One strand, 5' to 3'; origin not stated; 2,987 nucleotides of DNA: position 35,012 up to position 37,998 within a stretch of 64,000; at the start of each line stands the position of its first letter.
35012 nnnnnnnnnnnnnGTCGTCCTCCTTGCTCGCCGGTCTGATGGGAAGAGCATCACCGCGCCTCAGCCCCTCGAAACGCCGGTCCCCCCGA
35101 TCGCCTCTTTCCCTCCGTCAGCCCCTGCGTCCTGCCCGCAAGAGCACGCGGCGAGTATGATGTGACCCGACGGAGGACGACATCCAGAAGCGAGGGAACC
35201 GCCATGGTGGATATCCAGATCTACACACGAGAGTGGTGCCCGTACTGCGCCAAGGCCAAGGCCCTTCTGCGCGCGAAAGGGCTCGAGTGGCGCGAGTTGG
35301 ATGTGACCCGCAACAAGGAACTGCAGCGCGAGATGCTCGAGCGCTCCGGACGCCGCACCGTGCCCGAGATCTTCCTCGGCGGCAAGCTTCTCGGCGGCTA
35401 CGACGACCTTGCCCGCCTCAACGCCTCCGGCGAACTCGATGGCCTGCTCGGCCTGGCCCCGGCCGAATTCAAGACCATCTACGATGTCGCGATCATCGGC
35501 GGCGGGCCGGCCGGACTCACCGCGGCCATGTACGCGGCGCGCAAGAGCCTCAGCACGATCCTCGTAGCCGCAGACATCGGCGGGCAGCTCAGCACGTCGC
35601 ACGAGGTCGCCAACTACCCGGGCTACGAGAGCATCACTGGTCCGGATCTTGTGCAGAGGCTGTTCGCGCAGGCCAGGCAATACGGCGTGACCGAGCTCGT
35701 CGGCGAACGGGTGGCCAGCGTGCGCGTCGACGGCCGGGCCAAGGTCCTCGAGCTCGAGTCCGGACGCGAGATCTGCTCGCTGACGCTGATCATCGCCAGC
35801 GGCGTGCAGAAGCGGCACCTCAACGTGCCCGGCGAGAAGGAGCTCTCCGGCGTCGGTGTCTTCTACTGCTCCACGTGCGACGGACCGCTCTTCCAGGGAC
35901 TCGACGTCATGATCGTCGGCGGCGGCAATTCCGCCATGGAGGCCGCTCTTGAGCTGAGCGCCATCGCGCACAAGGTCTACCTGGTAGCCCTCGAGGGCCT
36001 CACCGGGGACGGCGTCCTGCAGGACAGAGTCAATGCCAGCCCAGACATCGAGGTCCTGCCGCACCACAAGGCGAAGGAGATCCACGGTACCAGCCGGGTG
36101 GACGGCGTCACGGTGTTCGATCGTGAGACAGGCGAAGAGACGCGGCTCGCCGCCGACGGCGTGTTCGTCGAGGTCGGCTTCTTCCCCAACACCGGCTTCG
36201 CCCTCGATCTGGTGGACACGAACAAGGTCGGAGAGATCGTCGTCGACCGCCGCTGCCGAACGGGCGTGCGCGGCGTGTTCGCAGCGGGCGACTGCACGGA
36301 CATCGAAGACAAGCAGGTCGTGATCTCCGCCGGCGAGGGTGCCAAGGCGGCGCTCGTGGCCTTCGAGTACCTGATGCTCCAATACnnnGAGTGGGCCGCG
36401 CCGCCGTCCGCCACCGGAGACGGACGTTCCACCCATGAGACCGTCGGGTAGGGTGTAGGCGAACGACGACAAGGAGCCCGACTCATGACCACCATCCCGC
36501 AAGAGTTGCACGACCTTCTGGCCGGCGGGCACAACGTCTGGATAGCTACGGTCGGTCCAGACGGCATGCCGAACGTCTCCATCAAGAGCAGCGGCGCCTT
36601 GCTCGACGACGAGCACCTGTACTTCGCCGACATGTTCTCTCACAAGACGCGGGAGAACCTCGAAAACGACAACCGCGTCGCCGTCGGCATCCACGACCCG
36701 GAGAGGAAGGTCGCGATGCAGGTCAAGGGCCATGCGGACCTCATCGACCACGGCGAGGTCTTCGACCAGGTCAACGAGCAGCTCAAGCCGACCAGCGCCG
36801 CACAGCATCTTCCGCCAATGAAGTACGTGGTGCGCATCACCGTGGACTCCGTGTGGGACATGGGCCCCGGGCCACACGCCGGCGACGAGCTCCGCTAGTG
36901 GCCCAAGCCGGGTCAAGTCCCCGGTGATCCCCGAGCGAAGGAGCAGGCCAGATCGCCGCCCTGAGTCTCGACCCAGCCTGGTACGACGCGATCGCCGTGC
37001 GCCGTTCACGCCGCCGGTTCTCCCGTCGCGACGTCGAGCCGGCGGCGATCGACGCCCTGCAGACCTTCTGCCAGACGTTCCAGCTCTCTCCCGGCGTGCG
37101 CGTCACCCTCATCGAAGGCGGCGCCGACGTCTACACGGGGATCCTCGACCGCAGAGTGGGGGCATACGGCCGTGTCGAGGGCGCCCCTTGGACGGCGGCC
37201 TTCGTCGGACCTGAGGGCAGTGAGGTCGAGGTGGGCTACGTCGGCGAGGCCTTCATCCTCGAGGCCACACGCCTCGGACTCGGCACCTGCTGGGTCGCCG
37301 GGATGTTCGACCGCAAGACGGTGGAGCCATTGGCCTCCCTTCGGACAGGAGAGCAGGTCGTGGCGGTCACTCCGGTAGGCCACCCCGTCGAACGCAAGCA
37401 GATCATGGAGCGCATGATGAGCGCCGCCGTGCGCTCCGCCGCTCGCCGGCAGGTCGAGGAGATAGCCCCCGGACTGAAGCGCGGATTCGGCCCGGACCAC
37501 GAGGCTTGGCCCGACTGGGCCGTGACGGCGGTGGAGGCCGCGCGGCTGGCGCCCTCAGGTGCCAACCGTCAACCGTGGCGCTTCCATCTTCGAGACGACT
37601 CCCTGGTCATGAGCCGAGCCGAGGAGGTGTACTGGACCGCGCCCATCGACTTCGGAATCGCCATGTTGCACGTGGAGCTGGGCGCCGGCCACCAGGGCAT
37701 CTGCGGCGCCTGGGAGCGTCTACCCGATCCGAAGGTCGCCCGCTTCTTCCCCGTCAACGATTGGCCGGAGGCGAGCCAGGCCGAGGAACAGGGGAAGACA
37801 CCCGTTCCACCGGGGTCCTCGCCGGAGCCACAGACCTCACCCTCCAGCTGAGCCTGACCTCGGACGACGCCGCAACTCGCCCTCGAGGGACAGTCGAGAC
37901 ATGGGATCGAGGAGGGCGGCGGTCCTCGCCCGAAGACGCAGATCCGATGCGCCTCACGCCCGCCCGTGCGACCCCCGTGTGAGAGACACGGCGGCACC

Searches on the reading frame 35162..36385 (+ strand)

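Call 29: search_protein_families(library=pfam, proteins=[window:35162-36385:+], max_evalue=0.00001)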
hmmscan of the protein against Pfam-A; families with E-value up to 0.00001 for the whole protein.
window:35162-36385:+ (408 aa): 12 families
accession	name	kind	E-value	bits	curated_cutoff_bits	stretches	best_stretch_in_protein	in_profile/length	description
PF07992.20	Pyr_redox_2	-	4.6e-42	144.9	26.1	1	107-384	1-278/291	Pyridine nucleotide-disulphide oxidoreductase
PF00462.30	Glutaredoxin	-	4.2e-19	68.9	22.9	1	19-76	2-59/60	Glutaredoxin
PF13738.12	Pyr_redox_3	-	4e-18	66.1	30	1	180-376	100-305/305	Pyridine nucleotide-disulphide oxidoreductase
PF00070.33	Pyr_redox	-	1.9e-11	44.8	22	1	249-318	2-79/82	Pyridine nucleotide-disulphide oxidoreductase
PF00890.30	FAD_binding_2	-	2.5e-11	43.8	20.4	0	108-137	1-30/414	FAD binding domain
PF12831.13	FAD_oxidored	-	2.1e-09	37.7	27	1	108-146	1-41/416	FAD dependent oxidoreductase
PF01134.28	GIDA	-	3.3e-08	33.4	22.1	0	108-161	1-47/391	Glucose inhibited division protein A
PF03486.20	HI0933_like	-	2.6e-07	30.8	50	0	108-135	2-29/244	HI0933-like protein Rossmann domain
PF01266.30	DAO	-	1.6e-06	28.3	27.9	0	108-146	1-40/353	FAD dependent oxidoreductase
PF13417.12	GST_N_3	-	2.3e-06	28.3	22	1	21-79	2-59/75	Glutathione S-transferase, N-terminal domain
PF13409.12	GST_N_2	-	7.4e-06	26.9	25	0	25-84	1-64/70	Glutathione S-transferase, N-terminal domain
PF01946.23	Thi4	-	9.4e-06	25.5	26.2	0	107-137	18-49/235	Thi4 family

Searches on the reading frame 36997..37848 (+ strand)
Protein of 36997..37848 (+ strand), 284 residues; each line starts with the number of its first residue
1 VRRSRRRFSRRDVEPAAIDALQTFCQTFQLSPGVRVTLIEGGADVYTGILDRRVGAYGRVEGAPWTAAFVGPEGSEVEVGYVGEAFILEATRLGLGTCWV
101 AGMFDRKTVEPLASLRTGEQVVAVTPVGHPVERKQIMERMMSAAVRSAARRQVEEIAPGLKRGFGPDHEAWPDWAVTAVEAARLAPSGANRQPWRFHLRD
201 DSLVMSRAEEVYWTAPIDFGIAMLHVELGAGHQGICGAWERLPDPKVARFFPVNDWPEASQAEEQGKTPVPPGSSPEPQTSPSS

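Call 29: search_protein_families(library=pfam, proteins=[window:36997-37848:+], max_evalue=0.00001)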
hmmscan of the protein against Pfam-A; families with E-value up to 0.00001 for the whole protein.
window:36997-37848:+ (284 aa): 2 families
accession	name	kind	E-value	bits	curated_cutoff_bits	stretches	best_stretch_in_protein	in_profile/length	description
PF14512.11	TM1586_NiRdase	-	2.4e-34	119.3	27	1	1-230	8-215/215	Putative TM nitroreductase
PF00881.29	Nitroreductase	-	4.1e-14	53.6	23.5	1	70-129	110-167/167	Nitroreductase family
